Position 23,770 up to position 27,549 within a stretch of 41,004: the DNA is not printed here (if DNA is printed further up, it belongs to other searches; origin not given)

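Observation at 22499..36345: Self-contained periplasmic NXR/EBDH-type molybdoenzyme island of undetermined substrate, with its own Fe-S regulator and a complete Moco pathway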

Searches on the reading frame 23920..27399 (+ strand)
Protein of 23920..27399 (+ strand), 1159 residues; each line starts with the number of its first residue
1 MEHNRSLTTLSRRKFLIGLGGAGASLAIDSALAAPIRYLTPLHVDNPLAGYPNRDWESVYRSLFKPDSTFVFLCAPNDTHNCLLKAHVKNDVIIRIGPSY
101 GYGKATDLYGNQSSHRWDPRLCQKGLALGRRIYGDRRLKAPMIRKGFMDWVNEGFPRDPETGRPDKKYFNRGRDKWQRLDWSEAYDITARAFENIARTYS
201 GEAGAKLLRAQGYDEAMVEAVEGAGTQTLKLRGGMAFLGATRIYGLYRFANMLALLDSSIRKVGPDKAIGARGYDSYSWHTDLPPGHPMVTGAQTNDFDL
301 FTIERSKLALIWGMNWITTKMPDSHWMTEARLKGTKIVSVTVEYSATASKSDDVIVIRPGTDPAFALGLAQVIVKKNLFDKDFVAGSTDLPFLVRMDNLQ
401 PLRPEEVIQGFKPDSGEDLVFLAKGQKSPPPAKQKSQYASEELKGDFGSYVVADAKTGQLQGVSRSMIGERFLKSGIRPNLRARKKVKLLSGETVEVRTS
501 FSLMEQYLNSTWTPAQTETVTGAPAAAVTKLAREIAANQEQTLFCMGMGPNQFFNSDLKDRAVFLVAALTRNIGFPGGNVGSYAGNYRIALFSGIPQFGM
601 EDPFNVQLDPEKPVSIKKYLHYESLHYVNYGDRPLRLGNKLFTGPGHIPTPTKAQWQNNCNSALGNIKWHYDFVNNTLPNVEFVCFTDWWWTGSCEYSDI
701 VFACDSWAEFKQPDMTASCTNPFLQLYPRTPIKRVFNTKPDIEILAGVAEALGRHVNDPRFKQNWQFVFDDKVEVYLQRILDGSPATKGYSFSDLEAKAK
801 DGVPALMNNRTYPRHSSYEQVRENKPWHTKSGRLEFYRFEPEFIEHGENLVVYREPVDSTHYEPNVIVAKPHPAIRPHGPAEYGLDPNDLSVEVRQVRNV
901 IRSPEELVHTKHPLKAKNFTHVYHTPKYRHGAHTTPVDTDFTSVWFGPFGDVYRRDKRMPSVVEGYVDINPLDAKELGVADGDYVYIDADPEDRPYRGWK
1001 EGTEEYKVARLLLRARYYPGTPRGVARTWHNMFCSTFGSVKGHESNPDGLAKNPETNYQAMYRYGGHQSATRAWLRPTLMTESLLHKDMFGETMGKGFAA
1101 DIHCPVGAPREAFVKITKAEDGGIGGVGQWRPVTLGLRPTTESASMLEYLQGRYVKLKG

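Call 4: search_protein_families(library=pfam, proteins=[window:23920-27399:+], max_evalue=0.01)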
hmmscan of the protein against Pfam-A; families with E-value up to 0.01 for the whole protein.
window:23920-27399:+ (1159 aa): 2 families
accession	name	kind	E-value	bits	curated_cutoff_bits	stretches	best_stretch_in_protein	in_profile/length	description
PF00384.28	Molybdopterin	-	1.4e-20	74.1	24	1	137-750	1-352/353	Molybdopterin oxidoreductase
PF01568.27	Molydop_binding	-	0.0095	16.4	26.8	0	963-987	27-52/110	Molydopterin dinucleotide binding domain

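Call 6: search_solved_structures(query=window:23920-27399:+, max_evalue=0.001, show_alignments=2)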
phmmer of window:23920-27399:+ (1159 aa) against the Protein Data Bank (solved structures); distinct sequences matched with E-value up to 0.001: 30.
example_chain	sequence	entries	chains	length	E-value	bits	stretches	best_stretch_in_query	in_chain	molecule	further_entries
7b04_B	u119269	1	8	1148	1.8e-280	937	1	10-1157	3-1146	Nitrite oxidoreductase subunit A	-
4ydd_A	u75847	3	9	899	1.3e-55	192.3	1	269-863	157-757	DMSO reductase family type II enzyme, molybdopterin subunit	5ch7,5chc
5e7o_A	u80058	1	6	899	3.6e-55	190.8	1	269-863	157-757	DMSO reductase family type II enzyme, molybdopterin subunit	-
3ir5_A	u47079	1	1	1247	6.6e-37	130.3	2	269-397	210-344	Respiratory nitrate reductase 1 alpha chain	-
3ir6_A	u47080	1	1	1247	1.4e-35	125.9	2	269-397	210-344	Respiratory nitrate reductase 1 alpha chain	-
3egw_A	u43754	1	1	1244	2.5e-35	125.1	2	269-397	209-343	Respiratory nitrate reductase 1 alpha chain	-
1r27_A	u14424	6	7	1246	2.7e-35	125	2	269-397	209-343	Respiratory nitrate reductase 1 alpha chain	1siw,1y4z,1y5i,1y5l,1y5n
1q16_A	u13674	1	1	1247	2.7e-35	125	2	269-397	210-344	Respiratory nitrate reductase 1 alpha chain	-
3ir7_A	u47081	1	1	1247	4.2e-35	124.3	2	269-397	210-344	Respiratory nitrate reductase 1 alpha chain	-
2ivf_A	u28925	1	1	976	2.8e-33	118.3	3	308-409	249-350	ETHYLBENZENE DEHYDROGENASE ALPHA-SUBUNIT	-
9vap_A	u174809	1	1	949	7.1e-13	50.7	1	291-385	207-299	Formate dehydrogenase molybdopterin-binding subunit FdhA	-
9t1s_L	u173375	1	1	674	1.2e-11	46.7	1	286-388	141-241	formate dehydrogenase (coenzyme F420)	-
1kqf_A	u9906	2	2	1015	1.7e-10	42.9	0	498-622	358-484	FORMATE DEHYDROGENASE, NITRATE-INDUCIBLE, MAJOR SUBUNIT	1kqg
1e60_A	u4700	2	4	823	6.5e-10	40.9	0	327-389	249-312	Dimethyl sulfoxide/trimethylamine N-oxide reductase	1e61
1dmr_A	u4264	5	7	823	6.8e-10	40.8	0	327-389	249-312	DMSO REDUCTASE | Dimethyl sulfoxide/trimethylamine N-oxide reductase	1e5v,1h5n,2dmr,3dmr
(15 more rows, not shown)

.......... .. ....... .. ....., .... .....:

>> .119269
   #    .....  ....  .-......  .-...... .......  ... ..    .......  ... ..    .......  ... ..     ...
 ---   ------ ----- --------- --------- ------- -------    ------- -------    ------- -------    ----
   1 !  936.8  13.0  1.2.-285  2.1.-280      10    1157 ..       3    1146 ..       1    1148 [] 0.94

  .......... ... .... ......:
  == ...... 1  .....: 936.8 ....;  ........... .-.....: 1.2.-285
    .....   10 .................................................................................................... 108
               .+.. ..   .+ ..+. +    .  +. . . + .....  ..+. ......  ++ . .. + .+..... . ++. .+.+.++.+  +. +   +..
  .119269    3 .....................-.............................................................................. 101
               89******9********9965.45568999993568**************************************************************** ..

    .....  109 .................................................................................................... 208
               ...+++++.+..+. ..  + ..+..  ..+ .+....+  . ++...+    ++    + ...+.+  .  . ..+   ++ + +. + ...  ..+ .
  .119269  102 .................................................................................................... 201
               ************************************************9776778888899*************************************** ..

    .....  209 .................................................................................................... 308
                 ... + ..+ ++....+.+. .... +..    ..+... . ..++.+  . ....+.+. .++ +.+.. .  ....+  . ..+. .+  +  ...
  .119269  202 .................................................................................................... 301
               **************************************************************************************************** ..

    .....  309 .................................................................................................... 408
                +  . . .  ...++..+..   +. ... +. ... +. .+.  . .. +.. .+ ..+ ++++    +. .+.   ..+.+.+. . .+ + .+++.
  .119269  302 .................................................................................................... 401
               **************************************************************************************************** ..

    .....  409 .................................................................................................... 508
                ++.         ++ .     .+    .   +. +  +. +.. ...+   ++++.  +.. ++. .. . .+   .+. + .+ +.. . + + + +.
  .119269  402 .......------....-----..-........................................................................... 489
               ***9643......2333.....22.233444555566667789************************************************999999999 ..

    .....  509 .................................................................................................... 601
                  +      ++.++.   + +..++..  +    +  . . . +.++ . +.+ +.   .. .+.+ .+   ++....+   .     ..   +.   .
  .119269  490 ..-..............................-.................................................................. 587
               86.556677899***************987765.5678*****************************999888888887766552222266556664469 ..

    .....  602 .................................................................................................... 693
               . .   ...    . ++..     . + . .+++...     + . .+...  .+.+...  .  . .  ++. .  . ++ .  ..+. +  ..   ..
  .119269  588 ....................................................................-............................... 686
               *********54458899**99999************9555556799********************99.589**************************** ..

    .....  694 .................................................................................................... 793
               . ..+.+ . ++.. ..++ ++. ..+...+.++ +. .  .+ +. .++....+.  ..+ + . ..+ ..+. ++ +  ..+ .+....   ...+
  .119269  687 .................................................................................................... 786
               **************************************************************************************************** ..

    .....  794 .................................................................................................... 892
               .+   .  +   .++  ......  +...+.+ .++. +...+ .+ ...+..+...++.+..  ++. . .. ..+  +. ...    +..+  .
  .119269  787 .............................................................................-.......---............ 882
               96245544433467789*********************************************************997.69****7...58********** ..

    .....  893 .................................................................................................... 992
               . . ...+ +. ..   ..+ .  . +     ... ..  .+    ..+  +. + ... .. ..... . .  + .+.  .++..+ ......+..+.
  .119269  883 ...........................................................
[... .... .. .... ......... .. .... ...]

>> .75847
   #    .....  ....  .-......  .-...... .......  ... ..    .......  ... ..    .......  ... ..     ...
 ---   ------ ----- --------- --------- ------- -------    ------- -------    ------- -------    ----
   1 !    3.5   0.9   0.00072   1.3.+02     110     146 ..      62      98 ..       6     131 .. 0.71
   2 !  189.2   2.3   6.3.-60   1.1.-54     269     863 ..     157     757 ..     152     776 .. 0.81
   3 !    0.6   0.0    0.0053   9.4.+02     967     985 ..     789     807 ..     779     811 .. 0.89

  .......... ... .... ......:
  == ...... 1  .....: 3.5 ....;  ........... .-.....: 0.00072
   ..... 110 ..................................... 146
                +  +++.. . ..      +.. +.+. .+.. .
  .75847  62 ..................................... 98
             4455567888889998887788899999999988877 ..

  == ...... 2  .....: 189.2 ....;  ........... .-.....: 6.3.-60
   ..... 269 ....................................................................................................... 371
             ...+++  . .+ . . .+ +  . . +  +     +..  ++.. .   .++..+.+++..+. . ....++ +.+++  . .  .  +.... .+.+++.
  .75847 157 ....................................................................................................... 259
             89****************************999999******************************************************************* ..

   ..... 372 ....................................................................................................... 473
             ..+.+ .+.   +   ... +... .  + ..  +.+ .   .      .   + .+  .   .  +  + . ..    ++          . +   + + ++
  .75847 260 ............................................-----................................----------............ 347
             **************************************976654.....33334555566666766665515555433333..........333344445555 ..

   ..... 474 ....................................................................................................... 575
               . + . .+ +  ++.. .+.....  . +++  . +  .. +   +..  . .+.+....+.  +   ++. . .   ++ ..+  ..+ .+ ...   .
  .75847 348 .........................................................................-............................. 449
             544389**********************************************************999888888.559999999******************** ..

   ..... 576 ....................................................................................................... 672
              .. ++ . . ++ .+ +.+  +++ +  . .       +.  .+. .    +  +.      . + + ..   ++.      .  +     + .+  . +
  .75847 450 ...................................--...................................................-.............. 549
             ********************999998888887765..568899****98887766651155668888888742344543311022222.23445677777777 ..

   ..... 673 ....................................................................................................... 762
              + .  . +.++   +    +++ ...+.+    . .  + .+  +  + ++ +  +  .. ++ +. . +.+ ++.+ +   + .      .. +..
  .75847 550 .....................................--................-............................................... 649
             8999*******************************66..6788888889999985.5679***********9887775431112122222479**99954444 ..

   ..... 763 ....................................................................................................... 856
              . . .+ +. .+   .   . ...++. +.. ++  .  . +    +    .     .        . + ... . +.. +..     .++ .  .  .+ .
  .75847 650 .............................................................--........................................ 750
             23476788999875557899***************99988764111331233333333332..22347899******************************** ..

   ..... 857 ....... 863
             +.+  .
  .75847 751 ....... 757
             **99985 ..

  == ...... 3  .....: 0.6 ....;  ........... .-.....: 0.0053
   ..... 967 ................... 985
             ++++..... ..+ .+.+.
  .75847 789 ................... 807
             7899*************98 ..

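Call 7: search_protein_families(library=ncbifam, proteins=[window:23920-27399:+], max_evalue=0.001)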
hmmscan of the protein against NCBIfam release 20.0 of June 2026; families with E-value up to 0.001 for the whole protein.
window:23920-27399:+ (1159 aa): 22 families
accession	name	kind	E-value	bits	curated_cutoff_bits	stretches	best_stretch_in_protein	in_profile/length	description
TIGR03479.1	DMSO_red_II_alp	subfamily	6.3e-85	286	984.75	2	269-872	188-788/913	molybdopterin-dependent oxidoreductase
TIGR01580.1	narG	equivalog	5.2e-46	156.8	1084.15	3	269-398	209-344/1235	nitrate reductase subunit alpha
NF042978.1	EthbenzDh_ebdA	equivalog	1.9e-40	138.4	2000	2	8-408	17-349/977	ethylbenzene dehydrogenase subunit alpha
TIGR02166.1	dmsA_ynfE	subfamily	3.7e-38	131.1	777.7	3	274-385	181-296/794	DMSO/selenate family reductase complex A subunit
NF011566.1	PRK14990.1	exception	1e-29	103.2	1600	2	512-837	351-653/814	dimethylsulfoxide reductase subunit A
TIGR01591.1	Fdh-alpha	equivalog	6.3e-29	100.6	666.25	2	291-387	143-237/672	formate dehydrogenase subunit alpha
NF041885.1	selenate_YnfE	exception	1.3e-28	99.3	1675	2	512-596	338-420/805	selenate/tellurate reductase subunit YnfE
NF041884.1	selenate_YnfF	exception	1.3e-27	96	1650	2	513-758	332-563/798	selenate/tellurate reductase subunit YnfF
NF012032.0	PRK15488.1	equivalog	3.6e-22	78.2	694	1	318-385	210-278/759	thiosulfate reductase PhsA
TIGR00509.1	bisC_fam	subfamily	1.7e-20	72.9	1017.55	2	303-388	165-259/772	molybdopterin guanine dinucleotide-containing S/N-oxide reductase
NF011682.0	PRK15102.1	equivalog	1.2e-15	56.7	909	1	512-837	331-646/829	trimethylamine-N-oxide reductase TorA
NF041513.1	formate_DH_Act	exception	1.2e-14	53.1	1400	1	303-596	210-485/1067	formate dehydrogenase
TIGR01553.1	formate-DH-alph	equivalog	3e-14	51.7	814.2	1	292-397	210-313/1009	formate dehydrogenase-N subunit alpha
TIGR02164.1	torA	equivalog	5e-14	51.4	1465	1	513-837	328-642/824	trimethylamine-N-oxide reductase TorA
NF047855.1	AssmNtatRedNasC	equivalog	9.2e-09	34.1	1100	1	303-389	178-264/708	assimilatory nitrate reductase catalytic subunit NasC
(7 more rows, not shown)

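Call 9: find_homologous_proteins(query=window:23920-27399:+, max_evalue=1e-50)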
Query window:23920-27399:+ (1159 aa): 2660 proteins with E <= 1e-50 among 8000 candidates; the best 120 are listed.
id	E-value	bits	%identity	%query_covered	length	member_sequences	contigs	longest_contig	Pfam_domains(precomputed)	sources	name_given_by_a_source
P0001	0.0e+0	2744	100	99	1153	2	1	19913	PF00384.28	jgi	-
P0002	0.0e+0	2324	81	100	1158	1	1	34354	PF00384.28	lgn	-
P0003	0.0e+0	2108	74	100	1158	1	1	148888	PF00384.28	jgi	jgi:nitrate reductase / nitrite oxidoreductase, alpha subunit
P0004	0.0e+0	2001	71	99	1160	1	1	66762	PF00384.28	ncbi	-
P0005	0.0e+0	2001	72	99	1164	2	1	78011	PF00384.28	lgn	-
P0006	0.0e+0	1998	70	99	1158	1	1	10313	PF00384.28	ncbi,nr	ncbi:MAG: molybdopterin-dependent oxidoreductase [Oligoflexia bacterium]|nr:molybdopterin-dependent 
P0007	0.0e+0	1993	71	99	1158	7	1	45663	PF00384.28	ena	-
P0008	0.0e+0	1993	71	100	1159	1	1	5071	PF00384.28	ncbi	-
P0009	0.0e+0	1992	72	99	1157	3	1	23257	PF00384.28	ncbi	-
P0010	0.0e+0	1991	71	100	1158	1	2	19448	PF00384.28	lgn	-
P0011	0.0e+0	1989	70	99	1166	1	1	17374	PF00384.28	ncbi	ncbi:MAG: molybdopterin-dependent oxidoreductase [Myxococcota bacterium]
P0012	0.0e+0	1988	71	99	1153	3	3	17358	PF00384.28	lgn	-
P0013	0.0e+0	1986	70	99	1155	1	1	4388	PF00384.28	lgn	-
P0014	0.0e+0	1985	70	100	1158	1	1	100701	PF00384.28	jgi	-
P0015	0.0e+0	1984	71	99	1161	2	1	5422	PF00384.28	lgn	-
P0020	0.0e+0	1977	70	100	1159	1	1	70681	PF00384.28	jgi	-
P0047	0.0e+0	1951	69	100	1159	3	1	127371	PF00384.28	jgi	jgi:nitrate reductase alpha subunit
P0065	0.0e+0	1939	69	99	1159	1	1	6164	PF00384.28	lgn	-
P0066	0.0e+0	1939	68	99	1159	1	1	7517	PF00384.28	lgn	-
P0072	0.0e+0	1934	69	100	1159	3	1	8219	PF00384.28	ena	-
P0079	0.0e+0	1928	68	100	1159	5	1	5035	PF00384.28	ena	-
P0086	0.0e+0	1927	69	100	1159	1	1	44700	PF00384.28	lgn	-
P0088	0.0e+0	1927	69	99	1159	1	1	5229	PF00384.28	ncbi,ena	-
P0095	0.0e+0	1923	69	99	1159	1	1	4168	PF00384.28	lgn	-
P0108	0.0e+0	1917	69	99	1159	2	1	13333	PF00384.28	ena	-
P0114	0.0e+0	1914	69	99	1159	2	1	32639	PF00384.28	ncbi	-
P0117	0.0e+0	1912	68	99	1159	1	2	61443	PF00384.28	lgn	-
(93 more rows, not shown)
